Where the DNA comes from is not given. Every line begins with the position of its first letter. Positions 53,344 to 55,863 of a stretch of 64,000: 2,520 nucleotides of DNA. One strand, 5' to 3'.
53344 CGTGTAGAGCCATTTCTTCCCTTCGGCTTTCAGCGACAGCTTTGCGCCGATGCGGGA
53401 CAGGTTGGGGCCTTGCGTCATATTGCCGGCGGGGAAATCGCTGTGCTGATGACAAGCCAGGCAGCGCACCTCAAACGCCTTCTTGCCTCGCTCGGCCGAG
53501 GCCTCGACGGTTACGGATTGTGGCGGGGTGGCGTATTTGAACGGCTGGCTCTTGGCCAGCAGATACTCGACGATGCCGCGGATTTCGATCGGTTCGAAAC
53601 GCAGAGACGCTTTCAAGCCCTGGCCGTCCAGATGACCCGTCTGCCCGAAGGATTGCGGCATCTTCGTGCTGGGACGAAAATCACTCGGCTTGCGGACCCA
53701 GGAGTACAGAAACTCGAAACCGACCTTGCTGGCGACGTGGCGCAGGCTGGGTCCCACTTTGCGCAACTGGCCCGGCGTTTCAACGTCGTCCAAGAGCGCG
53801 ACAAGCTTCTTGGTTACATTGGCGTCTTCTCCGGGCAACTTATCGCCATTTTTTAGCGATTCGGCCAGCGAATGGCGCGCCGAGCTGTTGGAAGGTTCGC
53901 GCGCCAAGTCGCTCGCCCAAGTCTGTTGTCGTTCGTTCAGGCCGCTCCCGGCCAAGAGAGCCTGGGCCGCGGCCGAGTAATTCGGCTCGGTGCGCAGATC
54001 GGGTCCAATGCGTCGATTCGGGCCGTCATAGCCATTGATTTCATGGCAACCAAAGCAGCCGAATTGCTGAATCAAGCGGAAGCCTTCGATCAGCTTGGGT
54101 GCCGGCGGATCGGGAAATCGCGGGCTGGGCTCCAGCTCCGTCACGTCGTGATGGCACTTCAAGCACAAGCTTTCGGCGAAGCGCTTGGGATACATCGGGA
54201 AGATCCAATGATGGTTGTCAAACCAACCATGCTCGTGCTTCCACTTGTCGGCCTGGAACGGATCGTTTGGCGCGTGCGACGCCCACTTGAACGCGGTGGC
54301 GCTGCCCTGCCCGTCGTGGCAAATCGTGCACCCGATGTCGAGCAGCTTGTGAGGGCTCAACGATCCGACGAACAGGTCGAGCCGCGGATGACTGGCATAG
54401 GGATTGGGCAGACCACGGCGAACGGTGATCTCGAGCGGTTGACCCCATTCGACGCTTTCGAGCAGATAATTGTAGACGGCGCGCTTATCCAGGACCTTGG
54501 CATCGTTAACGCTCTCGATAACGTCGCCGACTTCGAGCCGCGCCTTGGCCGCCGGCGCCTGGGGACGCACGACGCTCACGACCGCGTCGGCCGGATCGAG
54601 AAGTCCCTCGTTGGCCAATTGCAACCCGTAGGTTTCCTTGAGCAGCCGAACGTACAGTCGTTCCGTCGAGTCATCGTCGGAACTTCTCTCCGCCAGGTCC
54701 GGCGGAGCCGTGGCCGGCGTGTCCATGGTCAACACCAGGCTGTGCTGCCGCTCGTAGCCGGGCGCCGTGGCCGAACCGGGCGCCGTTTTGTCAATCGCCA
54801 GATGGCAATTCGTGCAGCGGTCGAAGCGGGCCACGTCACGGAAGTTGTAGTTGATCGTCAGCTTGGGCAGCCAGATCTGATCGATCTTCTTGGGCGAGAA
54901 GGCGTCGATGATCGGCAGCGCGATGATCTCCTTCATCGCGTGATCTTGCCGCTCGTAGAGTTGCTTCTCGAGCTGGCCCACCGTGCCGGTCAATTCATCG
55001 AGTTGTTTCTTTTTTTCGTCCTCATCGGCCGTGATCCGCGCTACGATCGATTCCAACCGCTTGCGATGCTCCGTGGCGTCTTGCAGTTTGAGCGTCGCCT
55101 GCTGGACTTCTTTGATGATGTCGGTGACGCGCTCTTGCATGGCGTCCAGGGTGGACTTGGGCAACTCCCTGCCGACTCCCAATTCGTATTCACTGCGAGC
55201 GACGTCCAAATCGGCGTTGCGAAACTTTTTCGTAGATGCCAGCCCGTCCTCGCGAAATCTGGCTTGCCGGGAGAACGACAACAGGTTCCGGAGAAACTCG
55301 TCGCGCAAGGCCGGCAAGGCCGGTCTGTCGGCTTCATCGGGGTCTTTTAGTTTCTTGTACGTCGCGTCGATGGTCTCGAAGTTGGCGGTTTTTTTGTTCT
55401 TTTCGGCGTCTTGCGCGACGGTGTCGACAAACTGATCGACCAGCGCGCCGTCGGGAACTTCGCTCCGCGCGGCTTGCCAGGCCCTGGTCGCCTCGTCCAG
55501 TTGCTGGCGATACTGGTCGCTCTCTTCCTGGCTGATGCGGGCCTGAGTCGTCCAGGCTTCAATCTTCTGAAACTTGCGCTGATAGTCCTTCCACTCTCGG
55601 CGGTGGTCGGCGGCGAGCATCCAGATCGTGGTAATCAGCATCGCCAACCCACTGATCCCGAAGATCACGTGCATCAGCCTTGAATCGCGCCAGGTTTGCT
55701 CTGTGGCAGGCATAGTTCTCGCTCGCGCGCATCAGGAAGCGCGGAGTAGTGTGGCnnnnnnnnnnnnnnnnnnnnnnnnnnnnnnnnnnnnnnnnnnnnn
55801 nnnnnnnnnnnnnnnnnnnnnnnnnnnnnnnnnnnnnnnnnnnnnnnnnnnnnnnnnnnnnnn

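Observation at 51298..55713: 1471-aa octahaem cytochrome c with TM anchor, coiled coil and PDZ-like domain in the position of cytochrome c1/f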

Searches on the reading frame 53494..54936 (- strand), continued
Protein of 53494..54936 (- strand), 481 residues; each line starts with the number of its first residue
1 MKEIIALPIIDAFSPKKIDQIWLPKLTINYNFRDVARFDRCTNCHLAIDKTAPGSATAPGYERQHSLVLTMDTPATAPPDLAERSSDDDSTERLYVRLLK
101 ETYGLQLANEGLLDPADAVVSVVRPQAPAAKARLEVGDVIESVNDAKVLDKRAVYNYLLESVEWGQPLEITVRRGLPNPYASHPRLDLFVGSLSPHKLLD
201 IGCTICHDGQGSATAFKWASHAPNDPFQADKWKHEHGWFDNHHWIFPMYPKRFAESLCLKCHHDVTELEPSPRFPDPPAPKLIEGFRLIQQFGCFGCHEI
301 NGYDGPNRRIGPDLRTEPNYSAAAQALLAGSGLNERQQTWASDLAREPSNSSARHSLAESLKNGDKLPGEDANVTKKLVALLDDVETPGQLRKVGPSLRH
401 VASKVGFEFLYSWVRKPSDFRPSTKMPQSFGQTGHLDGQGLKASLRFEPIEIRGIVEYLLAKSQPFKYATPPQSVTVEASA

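Call 59: search_protein_families(library=pfam, proteins=[P0245, P0358, P0222, P0200, P0198, P0157], max_evalue=0.01)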
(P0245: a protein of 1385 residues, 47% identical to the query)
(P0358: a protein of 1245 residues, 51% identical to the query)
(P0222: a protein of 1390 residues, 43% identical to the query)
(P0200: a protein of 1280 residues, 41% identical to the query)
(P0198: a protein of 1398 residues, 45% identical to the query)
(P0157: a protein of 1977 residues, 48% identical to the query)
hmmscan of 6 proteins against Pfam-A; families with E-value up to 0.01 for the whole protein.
P0245 (1385 aa): 6 families
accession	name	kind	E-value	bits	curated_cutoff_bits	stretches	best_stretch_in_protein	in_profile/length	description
PF00034.26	Cytochrom_C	-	1.1e-15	59.1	21.3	1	533-626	1-89/90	Cytochrome c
PF13442.11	Cytochrome_CBB3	-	9.7e-09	35.9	27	0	532-587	2-42/68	Cytochrome C oxidase, cbb3-type, subunit III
PF14522.11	Cytochrome_C7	-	8e-08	32.4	24.8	0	368-412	12-49/67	Cytochrome c7 and related cytochrome c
PF13180.12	PDZ_2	-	7e-06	26.7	27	1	814-865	27-78/80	PDZ domain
PF22113.1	Mtrc-MtrF_II-IV_dom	-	2.8e-05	24.2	30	0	306-414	73-166/176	Outer membrane cytochrome MtrC/MtrF-like, domains II/IV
PF14537.11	Cytochrom_c3_2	-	0.001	20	25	0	354-412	28-65/79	Cytochrome c3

P0358 (1245 aa): 5 families
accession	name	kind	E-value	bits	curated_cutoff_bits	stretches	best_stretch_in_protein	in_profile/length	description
PF00034.26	Cytochrom_C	-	8.5e-14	53.1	21.3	1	540-632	1-88/90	Cytochrome c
PF13442.11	Cytochrome_CBB3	-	1.5e-10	41.7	27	0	879-950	5-67/68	Cytochrome C oxidase, cbb3-type, subunit III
PF14522.11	Cytochrome_C7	-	1.7e-08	34.6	24.8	0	256-332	13-53/67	Cytochrome c7 and related cytochrome c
PF14537.11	Cytochrom_c3_2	-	9.8e-06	26.4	25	0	370-421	21-68/79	Cytochrome c3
PF22113.1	Mtrc-MtrF_II-IV_dom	-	0.00063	19.8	30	0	254-419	26-165/176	Outer membrane cytochrome MtrC/MtrF-like, domains II/IV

P0222 (1390 aa): 5 families
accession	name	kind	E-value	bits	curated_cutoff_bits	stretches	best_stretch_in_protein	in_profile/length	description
PF00034.26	Cytochrom_C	-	2.9e-13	51.4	21.3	0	601-674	2-72/90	Cytochrome c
PF13442.11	Cytochrome_CBB3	-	8.4e-06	26.5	27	0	1230-1274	12-45/68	Cytochrome C oxidase, cbb3-type, subunit III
PF14522.11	Cytochrome_C7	-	0.00031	20.9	24.8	0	367-411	12-49/67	Cytochrome c7 and related cytochrome c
PF11845.13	Tll0287-like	-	0.0014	19.5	24.1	0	1199-1238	86-110/144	Tll0287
PF00428.24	Ribosomal_60s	-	0.0061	17.5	28.1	0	1316-1365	37-81/88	60s Acidic ribosomal protein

P0200 (1280 aa): 10 families
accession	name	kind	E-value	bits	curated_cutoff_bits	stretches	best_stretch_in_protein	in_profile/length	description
PF00034.26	Cytochrom_C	-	1.8e-15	58.4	21.3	2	1155-1242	9-88/90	Cytochrome c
PF02433.20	FixO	-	2.2e-12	47.4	29.6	0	1063-1146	104-189/219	Cytochrome C oxidase, mono-heme subunit/FixO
PF13442.11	Cytochrome_CBB3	-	1.8e-10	41.5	27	0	597-679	2-68/68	Cytochrome C oxidase, cbb3-type, subunit III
PF17820.7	PDZ_6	-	2.3e-08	34.1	27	1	207-243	2-38/54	PDZ domain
PF13180.12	PDZ_2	-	3.2e-07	31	27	1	190-247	3-56/80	PDZ domain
PF00595.29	PDZ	-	1.9e-06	28.6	23.2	1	187-240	9-62/81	PDZ domain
PF14522.11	Cytochrome_C7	-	5.7e-05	23.3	24.8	0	301-403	8-66/67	Cytochrome c7 and related cytochrome c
PF22113.1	Mtrc-MtrF_II-IV_dom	-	0.0013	18.7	30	0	300-406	76-166/176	Outer membrane cytochrome MtrC/MtrF-like, domains II/IV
PF13435.11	Cytochrome_C554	-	0.0061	17.9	20.8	0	906-919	1-14/84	Cytochrome c554 and c-prime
PF11845.13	Tll0287-like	-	0.0094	16.8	24.1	0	353-372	94-113/144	Tll0287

P0198 (1398 aa): 8 families
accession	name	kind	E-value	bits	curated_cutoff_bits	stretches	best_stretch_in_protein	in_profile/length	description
PF00034.26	Cytochrom_C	-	3.4e-17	64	21.3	0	648-725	1-71/90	Cytochrome c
PF13442.11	Cytochrome_CBB3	-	7e-10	39.5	27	0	647-665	2-19/68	Cytochrome C oxidase, cbb3-type, subunit III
PF11845.13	Tll0287-like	-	5.9e-06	27.2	24.1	0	1242-1309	63-122/144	Tll0287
PF02433.20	FixO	-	1.6e-05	25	29.6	0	548-616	92-160/219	Cytochrome C oxidase, mono-heme subunit/FixO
PF14522.11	Cytochrome_C7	-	0.00017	21.8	24.8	0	399-442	14-49/67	Cytochrome c7 and related cytochrome c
PF17820.7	PDZ_6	-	0.00022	21.3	27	0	261-292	15-41/54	PDZ domain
PF22113.1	Mtrc-MtrF_II-IV_dom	-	0.00045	20.2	30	0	343-442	81-164/176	Outer membrane cytochrome MtrC/MtrF-like, domains II/IV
PF14537.11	Cytochrom_c3_2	-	0.00063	20.6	25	0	339-442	2-65/79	Cytochrome c3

P0157 (1977 aa): 8 families
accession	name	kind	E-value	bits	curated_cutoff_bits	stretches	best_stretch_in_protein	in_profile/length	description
PF00034.26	Cytochrom_C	-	5.4e-12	47.3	21.3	0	1199-1278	2-72/90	Cytochrome c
PF13442.11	Cytochrome_CBB3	-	3.3e-09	37.4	27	0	1545-1563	2-19/68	Cytochrome C oxidase, cbb3-type, subunit III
PF14522.11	Cytochrome_C7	-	5.4e-07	29.8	24.8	0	818-865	13-52/67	Cytochrome c7 and related cytochrome c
PF02433.20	FixO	-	6e-05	23.1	29.6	0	1729-1821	104-199/219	Cytochrome C oxidase, mono-heme subunit/FixO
PF17820.7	PDZ_6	-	0.00055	20.1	27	1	689-715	15-41/54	PDZ domain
PF11845.13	Tll0287-like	-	0.0016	19.3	24.1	0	805-829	88-112/144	Tll0287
PF13180.12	PDZ_2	-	0.0056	17.4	27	0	686-734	26-70/80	PDZ domain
PF14537.11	Cytochrom_c3_2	-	0.0099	16.8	25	0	814-863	22-66/79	Cytochrome c3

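Call 60: find_encoding_contigs(protein=P0358, flank=9000, max_places=2)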
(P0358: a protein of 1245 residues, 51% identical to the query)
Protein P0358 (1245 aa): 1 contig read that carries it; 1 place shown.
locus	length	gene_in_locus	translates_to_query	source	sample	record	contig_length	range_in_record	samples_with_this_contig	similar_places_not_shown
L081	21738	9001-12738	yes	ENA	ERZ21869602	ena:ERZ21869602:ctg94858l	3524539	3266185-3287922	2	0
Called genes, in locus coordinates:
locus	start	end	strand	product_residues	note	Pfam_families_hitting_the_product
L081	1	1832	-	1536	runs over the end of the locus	PF00310:GATase_2, PF04898:Glu_syn_central, PF01645:Glu_synthase, PF01493:GXGXG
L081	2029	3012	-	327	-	PF00126:HTH_1, PF03466:LysR_substrate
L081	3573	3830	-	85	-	-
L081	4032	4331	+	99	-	-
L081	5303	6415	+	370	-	PF00355:Rieske (weak)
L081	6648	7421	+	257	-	PF00033:Cytochrome_B, PF14358:DUF4405 (weak), PF13631:Cytochrom_B_N_2, PF00033:Cytochrome_B (weak), PF13631:Cytochrom_B_N_2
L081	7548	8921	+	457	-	PF00032:Cytochrom_B_C (weak)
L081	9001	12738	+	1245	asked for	PF00034:Cytochrom_C (faint), PF13442:Cytochrome_CBB3 (faint), PF14522:Cytochrome_C7 (faint), PF14537:Cytochrom_c3_2 (faint)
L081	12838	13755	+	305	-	PF13620:CarboxypepD_reg (faint)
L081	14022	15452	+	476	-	PF00034:Cytochrom_C, PF13442:Cytochrome_CBB3, PF00034:Cytochrom_C, PF13442:Cytochrome_CBB3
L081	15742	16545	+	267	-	PF02790:COX2_TM, PF00116:COX2, PF13473:Cupredoxin_1 (weak)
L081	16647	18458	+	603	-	PF00115:COX1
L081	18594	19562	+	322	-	PF02628:COX15-CtaA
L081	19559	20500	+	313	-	PF01040:UbiA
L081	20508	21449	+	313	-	PF00510:COX3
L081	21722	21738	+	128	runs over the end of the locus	PF03626:COX4_pro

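Call 61: find_encoding_contigs(protein=P0274, flank=9000, max_places=2)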
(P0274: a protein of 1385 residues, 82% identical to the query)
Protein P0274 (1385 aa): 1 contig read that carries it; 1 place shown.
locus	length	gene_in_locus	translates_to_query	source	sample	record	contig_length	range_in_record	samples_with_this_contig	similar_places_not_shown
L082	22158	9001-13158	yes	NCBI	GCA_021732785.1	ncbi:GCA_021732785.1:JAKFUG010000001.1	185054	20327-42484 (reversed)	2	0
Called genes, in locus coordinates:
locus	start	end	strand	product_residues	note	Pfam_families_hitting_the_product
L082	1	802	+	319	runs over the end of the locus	PF12127:FloA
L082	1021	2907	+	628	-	PF06271:RDD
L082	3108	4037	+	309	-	PF01571:GCV_T, PF08669:GCV_T_C (weak)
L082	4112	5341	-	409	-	PF14336:GLUCM-like_C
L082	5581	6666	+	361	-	PF00355:Rieske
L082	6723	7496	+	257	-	PF00033:Cytochrome_B, PF14358:DUF4405 (weak), PF13631:Cytochrom_B_N_2, PF00033:Cytochrome_B (weak), PF13631:Cytochrom_B_N_2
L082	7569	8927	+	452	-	-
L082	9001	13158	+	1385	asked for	PF00034:Cytochrom_C (faint), PF02433:FixO (faint), PF13442:Cytochrome_CBB3 (faint), PF14522:Cytochrome_C7 (faint), PF13180:PDZ_2 (weak)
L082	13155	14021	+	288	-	-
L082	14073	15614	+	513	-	PF00034:Cytochrom_C, PF13442:Cytochrome_CBB3, PF00034:Cytochrom_C, PF13442:Cytochrome_CBB3 (weak)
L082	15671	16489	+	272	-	PF02790:COX2_TM, PF00116:COX2, PF13473:Cupredoxin_1 (weak)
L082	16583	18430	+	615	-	PF00115:COX1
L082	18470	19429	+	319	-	PF02628:COX15-CtaA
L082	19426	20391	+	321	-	PF01040:UbiA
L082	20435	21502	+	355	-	PF00510:COX3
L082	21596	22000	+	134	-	PF03626:COX4_pro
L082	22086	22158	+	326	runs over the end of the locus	PF00005:ABC_tran, PF13304:AAA_21 (weak), PF13732:DrrA1-3_C (weak)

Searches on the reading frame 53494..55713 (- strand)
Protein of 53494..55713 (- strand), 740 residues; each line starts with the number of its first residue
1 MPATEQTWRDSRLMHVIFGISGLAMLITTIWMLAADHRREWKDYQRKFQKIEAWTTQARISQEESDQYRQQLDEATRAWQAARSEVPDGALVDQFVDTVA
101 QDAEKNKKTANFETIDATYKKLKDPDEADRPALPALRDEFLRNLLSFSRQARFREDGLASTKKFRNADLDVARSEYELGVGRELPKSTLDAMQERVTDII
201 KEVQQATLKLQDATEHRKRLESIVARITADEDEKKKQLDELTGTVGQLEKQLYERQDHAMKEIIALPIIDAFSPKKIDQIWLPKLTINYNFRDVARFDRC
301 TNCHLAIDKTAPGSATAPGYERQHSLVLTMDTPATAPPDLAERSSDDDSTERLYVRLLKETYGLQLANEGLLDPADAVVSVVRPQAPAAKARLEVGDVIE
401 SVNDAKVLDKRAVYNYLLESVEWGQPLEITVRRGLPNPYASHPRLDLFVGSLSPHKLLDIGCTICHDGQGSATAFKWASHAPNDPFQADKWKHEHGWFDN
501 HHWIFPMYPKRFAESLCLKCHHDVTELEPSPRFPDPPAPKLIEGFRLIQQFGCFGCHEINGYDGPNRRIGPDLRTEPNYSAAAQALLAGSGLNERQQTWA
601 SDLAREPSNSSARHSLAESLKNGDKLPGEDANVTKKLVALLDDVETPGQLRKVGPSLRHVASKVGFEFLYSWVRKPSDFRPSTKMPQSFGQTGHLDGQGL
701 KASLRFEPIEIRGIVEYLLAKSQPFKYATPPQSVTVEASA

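Call 34: predict_structure(alignment_id=A1)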
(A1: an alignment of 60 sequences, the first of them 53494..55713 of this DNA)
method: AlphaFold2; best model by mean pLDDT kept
length: 740 residues; sequences in the alignment: 60
mean_pLDDT: 74.7   pTM: 0.51
mean pLDDT of the five models: 74.7, 69.7, 69.6, 69.4, 67.3
residues with pLDDT >= 90: 267; 70-90: 212; 50-70: 121; < 50: 140
segments of 3 or more residues with pLDDT < 50: 273-317, 442-472, 500-507, 514-526, 552-576, 646-655
pLDDT, mean of each block of 10 residues (from residue 1): 60 83 85 74 70 76 81 94 95 98 96 96 90 94 97 96 94 95 96 96 93 94 96 93 83 77 62 39 38 39 35 46 92 94 88 92 91 89 91 94 93 93 96 81 40 39 43 50 64 58 49 45 49 63 55 39 32 48 79 94 80 93 86 82 53 57 83 77 57 66 79 81 72 62
secondary structure, 60 per line:
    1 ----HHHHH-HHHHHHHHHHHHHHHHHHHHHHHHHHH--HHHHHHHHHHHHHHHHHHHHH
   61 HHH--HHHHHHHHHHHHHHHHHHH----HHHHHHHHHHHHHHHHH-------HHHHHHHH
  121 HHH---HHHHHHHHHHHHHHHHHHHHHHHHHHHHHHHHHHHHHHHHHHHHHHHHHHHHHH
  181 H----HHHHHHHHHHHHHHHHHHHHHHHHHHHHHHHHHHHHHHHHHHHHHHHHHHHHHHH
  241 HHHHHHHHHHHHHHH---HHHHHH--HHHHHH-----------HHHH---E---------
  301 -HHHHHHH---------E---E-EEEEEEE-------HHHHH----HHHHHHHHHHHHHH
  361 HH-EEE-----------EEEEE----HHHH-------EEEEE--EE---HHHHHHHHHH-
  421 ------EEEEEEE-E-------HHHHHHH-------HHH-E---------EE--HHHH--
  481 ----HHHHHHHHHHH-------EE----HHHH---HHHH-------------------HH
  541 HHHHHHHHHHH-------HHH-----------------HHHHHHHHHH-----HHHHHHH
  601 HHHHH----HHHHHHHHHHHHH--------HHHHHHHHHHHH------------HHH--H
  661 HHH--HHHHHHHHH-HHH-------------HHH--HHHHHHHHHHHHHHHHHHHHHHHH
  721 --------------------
elements in order (helices of 4 or more, strands of 3 or more residues): H5-9 H11-37 H40-63 H66-84 H89-105 H113-123 H127-181 H186-255 H259-264 H267-272 H284-287 H302-308 E324-330 H338-342 H347-362 E364-366 E378-382 H387-390 E398-402 H410-419 E427-433 H443-449 H475-478 H485-495 H509-512 H516-519 H539-551 H579-588 H594-605 H610-622 H631-642 H660-663 H666-674 H697-720

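Call 37: fold_search(model_id=the predicted structure, library=pdb)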
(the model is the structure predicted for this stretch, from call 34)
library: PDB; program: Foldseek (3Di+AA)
matches with E <= 10: 924; with E <= 0.001: 0
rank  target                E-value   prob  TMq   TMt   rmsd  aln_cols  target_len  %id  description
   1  9k1l_A                3.6e-03  0.98  0.11  0.26  26.9       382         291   12  Complex structure of CNK2 and SAMD12 (released 2025-03-12)
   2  6myf                  5.3e-03  1.00  0.10  0.72   5.5       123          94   19  Crystal structure of free human Scribble PDZ1 domain (released 2019-04-10)
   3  5vwk_C                7.4e-03  1.00  0.10  0.67   5.5       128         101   20  Crystal structure of human Scribble PDZ1:Beta-PIX complex (released 2017-11-08)
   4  5n7d_A                7.8e-03  0.77  0.10  0.17  24.2       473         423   14  MAGI-1 complexed with a RSK1 peptide (released 2017-11-08)
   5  7p73_A                8.6e-03  0.75  0.11  0.18  23.5       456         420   13  The PDZ domain of SYNJ2BP complexed with the PDZ-binding motif of HTLV1-TAX1 (released 2022-07-27)
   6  6xa6_A                9.0e-03  1.00  0.10  0.78   3.2       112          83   22  Crystal Structure of Human Scribble PDZ3:Vangl2 Complex (released 2021-03-24)
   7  5vwk_A                9.9e-03  1.00  0.11  0.67   5.3       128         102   20  Crystal structure of human Scribble PDZ1:Beta-PIX complex (released 2017-11-08)
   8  2eaq                  1.1e-02  1.00  0.10  0.74   5.1       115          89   18  Crystal structure of PDZ domain of KIAA0858 (LIM), MS0793 from Homo sapiens (released 2007-07-31)
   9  6mtu_B                1.1e-02  1.00  0.09  0.63   9.0       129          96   18  Crystal structure of human Scribble PDZ1:pMCC complex (released 2019-08-14)
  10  8cn1_G                1.2e-02  1.00  0.10  0.65   5.5       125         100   19  hDLG1-PDZ1 in complex with a TAX1 peptide from HTLV-1 (released 2023-08-02)
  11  6mtu_A                1.3e-02  1.00  0.10  0.65   6.2       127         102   20  Crystal structure of human Scribble PDZ1:pMCC complex (released 2019-08-14)
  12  8b82_A                1.4e-02  1.00  0.11  0.64   5.4       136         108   19  Crystal structure of Scribble PDZ1 with human papillomavirus strain 16 E6 peptide (released 2023-10-18)
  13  8cn1_A                1.5e-02  1.00  0.10  0.69   5.1       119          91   19  hDLG1-PDZ1 in complex with a TAX1 peptide from HTLV-1 (released 2023-08-02)
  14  8b82_B                1.5e-02  1.00  0.11  0.67   6.0       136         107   18  Crystal structure of Scribble PDZ1 with human papillomavirus strain 16 E6 peptide (released 2023-10-18)
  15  7pc3_A                1.5e-02  0.72  0.10  0.18  22.9       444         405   11  The second PDZ domain of DLG1 complexed with the PDZ-binding motif of HTLV1-TAX1 (released 2022-04-20)
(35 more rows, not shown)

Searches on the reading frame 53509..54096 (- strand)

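Call 45: search_protein_families(library=pfam, proteins=[window:53509-54096:-], max_evalue=1)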
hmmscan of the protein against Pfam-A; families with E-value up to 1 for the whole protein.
seq(196 aa): 1 family
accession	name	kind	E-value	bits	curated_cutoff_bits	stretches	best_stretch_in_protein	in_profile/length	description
PF00034.26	Cytochrom_C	-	0.0048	18.6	21.3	1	4-75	3-70/90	Cytochrome c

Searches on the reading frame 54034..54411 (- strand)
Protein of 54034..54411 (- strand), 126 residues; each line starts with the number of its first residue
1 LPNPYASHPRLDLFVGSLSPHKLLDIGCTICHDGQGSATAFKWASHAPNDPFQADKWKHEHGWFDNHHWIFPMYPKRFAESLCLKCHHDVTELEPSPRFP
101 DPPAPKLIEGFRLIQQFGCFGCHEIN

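Call 45: search_protein_families(library=pfam, proteins=[window:54034-54411:-], max_evalue=1)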
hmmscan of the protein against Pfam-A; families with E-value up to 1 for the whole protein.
seq(126 aa): 3 families
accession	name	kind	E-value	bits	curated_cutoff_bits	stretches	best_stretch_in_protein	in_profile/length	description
PF09699.15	Paired_CXXCH_1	-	0.00017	21.6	20.6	1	24-41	4-22/41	Doubled CXXCH motif (Paired_CXXCH_1)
PF14537.11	Cytochrom_c3_2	-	0.00072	20.4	25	1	21-124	2-65/79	Cytochrome c3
PF14522.11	Cytochrome_C7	-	0.0082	16.4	24.8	1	25-123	13-66/67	Cytochrome c7 and related cytochrome c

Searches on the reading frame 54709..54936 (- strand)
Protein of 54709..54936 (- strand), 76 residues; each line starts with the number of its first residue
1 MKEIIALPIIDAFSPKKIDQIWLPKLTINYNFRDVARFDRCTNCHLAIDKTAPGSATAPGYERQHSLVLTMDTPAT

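Call 45: search_protein_families(library=pfam, proteins=[window:54709-54936:-], max_evalue=1)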
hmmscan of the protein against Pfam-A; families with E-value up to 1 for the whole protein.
seq(76 aa): 0 families
